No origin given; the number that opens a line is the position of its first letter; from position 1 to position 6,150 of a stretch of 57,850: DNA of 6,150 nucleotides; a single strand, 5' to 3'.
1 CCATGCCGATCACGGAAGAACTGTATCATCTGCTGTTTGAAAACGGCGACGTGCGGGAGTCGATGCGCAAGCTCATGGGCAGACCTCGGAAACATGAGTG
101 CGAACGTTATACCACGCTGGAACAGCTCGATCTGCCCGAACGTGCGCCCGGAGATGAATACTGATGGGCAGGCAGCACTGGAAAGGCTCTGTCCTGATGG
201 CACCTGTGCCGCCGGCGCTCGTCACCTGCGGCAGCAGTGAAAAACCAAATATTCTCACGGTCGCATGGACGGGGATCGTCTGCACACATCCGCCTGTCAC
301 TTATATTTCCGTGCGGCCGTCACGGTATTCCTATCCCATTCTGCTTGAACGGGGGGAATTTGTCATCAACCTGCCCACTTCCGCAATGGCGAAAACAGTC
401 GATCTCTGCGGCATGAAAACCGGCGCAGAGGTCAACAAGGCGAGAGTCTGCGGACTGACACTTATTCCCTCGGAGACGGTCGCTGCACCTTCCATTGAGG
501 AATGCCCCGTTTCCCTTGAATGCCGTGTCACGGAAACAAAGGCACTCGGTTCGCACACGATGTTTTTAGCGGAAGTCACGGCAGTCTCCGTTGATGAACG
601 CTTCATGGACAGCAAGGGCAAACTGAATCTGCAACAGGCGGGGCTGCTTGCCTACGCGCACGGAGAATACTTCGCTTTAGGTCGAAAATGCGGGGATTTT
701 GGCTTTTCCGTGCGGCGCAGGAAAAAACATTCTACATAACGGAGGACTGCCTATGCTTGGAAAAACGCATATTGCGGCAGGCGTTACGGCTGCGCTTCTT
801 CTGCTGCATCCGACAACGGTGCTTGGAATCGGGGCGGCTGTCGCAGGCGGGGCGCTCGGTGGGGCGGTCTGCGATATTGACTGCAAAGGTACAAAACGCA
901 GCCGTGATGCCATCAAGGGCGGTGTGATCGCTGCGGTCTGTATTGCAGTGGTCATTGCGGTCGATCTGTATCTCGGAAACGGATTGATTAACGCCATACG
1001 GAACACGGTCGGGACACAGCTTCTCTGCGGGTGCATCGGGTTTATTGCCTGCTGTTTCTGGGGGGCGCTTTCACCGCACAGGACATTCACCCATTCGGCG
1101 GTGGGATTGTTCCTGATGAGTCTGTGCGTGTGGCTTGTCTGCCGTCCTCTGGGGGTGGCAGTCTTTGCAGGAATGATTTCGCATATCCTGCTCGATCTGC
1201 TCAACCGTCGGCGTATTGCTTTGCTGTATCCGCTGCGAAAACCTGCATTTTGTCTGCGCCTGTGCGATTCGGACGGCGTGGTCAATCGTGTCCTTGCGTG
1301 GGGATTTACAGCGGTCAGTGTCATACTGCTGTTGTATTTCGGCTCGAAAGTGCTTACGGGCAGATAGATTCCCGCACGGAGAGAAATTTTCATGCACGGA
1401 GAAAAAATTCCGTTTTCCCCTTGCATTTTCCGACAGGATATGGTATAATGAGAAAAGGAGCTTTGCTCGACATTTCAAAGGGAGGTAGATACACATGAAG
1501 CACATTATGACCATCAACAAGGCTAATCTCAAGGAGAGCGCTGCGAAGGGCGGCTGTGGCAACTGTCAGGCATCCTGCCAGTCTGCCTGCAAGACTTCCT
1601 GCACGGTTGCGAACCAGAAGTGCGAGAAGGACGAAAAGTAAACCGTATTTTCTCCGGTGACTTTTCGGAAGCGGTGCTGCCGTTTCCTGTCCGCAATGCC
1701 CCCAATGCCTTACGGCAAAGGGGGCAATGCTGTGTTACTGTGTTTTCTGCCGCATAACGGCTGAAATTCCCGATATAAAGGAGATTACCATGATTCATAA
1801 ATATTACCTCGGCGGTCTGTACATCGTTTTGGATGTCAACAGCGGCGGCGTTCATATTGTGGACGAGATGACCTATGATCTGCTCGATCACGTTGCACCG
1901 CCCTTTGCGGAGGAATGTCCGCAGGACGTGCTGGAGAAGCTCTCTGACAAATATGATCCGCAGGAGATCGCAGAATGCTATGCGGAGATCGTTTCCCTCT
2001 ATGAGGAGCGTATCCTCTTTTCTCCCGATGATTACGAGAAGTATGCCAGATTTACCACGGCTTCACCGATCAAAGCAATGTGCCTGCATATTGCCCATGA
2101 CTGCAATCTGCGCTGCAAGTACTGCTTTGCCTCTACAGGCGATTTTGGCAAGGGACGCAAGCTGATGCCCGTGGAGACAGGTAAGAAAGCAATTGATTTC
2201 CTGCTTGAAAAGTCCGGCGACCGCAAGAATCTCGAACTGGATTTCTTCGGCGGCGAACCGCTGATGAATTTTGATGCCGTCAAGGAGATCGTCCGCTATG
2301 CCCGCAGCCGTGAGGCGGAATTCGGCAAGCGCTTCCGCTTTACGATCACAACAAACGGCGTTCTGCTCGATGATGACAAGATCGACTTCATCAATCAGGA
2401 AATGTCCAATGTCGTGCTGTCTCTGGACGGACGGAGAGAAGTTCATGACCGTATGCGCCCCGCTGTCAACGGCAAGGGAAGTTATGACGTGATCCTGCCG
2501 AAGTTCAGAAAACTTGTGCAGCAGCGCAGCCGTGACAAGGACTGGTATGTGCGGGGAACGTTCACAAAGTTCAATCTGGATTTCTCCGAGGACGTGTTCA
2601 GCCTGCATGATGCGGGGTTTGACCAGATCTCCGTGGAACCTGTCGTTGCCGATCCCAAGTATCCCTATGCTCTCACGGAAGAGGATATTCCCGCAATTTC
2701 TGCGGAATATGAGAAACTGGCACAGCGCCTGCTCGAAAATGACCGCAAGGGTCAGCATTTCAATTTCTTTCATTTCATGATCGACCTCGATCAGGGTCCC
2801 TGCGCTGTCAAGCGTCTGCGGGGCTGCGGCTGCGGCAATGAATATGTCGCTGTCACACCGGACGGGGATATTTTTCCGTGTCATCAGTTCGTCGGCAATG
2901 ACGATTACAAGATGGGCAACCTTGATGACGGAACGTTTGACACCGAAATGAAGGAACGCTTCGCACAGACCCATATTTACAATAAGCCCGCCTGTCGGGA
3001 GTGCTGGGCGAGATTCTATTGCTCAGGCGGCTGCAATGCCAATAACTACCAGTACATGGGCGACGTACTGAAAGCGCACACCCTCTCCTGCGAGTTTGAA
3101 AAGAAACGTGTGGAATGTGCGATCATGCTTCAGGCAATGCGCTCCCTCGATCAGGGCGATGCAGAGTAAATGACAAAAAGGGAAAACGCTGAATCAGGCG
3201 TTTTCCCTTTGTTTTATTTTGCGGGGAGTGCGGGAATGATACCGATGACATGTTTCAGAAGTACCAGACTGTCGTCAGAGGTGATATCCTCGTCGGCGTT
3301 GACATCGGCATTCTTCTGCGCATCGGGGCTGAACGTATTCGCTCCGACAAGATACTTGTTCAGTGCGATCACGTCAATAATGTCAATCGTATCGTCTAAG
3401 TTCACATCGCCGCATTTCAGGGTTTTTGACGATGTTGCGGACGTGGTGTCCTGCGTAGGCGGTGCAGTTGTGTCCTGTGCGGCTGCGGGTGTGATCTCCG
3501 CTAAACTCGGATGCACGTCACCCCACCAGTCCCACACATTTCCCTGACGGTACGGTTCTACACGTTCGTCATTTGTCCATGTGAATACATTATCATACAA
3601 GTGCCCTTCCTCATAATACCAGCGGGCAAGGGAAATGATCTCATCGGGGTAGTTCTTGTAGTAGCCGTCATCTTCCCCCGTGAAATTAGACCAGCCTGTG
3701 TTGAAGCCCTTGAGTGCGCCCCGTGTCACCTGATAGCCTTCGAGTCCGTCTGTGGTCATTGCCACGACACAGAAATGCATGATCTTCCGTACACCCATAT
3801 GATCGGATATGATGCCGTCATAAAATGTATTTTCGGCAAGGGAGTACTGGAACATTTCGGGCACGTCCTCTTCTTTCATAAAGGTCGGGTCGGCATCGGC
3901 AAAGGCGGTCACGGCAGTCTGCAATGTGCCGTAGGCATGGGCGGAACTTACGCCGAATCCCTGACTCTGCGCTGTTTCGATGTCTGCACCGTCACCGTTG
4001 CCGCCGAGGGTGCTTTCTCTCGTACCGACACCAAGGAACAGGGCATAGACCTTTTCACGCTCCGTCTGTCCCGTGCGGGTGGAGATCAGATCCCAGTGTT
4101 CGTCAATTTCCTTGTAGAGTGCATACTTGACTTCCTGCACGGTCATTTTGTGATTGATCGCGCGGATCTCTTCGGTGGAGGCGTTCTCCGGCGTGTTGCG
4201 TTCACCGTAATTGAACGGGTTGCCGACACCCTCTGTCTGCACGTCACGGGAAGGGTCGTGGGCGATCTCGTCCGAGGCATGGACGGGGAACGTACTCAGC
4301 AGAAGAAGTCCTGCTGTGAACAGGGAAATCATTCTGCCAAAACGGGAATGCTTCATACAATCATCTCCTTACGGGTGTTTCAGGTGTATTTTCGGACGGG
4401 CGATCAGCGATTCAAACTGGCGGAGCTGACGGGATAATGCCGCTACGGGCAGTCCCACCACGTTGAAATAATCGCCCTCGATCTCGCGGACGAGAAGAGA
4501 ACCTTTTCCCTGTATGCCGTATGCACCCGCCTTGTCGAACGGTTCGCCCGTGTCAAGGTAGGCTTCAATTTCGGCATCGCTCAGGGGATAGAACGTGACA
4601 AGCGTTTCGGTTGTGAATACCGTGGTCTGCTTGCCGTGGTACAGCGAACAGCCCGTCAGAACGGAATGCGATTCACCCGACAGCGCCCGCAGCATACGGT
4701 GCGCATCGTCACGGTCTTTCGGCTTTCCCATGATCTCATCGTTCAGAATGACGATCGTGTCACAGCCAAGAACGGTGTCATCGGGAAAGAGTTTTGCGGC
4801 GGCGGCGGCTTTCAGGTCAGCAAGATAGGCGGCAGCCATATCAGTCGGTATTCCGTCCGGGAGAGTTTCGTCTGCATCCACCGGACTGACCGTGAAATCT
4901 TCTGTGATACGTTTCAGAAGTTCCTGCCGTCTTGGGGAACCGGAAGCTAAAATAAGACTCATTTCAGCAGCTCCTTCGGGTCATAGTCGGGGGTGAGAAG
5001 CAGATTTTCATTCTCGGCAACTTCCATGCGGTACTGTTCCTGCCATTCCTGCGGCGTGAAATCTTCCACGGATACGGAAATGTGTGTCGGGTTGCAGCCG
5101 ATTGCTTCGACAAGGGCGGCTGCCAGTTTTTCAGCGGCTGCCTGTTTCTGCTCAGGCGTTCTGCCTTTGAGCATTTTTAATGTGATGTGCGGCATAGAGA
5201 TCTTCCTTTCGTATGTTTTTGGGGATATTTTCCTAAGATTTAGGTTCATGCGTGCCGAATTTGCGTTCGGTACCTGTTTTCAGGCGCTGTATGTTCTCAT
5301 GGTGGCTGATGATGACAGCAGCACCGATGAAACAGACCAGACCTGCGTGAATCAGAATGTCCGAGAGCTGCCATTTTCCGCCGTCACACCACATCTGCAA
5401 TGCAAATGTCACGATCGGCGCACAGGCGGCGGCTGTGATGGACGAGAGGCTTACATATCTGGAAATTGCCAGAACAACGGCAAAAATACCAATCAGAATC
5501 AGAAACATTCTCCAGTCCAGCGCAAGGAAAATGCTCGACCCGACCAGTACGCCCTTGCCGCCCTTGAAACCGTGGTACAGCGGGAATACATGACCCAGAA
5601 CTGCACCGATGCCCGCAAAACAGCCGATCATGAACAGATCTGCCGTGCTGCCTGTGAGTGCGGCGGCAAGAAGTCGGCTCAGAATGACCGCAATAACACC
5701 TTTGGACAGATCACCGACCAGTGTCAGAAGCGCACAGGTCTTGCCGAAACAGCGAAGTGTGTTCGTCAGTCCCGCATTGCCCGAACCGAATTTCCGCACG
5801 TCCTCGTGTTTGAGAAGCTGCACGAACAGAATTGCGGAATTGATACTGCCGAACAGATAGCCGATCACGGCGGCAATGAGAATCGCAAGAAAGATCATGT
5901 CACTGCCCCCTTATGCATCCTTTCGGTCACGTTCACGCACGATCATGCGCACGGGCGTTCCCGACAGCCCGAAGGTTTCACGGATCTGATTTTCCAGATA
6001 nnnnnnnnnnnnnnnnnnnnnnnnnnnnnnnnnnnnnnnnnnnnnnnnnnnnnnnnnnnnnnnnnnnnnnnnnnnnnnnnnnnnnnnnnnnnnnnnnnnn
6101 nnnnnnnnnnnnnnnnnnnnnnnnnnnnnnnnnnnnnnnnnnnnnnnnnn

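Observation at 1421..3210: Unlisted 48-aa six-cysteine (SCIFF) RiPP precursor with its radical-SAM/SPASM maturase and an intercistronic hairpin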

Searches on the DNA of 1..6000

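Call 7: search_rna_families(source=window, start=1, end=6000, threshold=evalue, max_evalue=1)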
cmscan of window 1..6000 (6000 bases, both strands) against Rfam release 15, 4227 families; matches with E-value up to 1: 1.
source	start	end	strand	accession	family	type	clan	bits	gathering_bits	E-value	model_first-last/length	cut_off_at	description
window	3070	3210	+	RF01408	sraL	Gene; sRNA;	-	19.4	39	0.47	1-142/142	no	sraL Hfq binding RNA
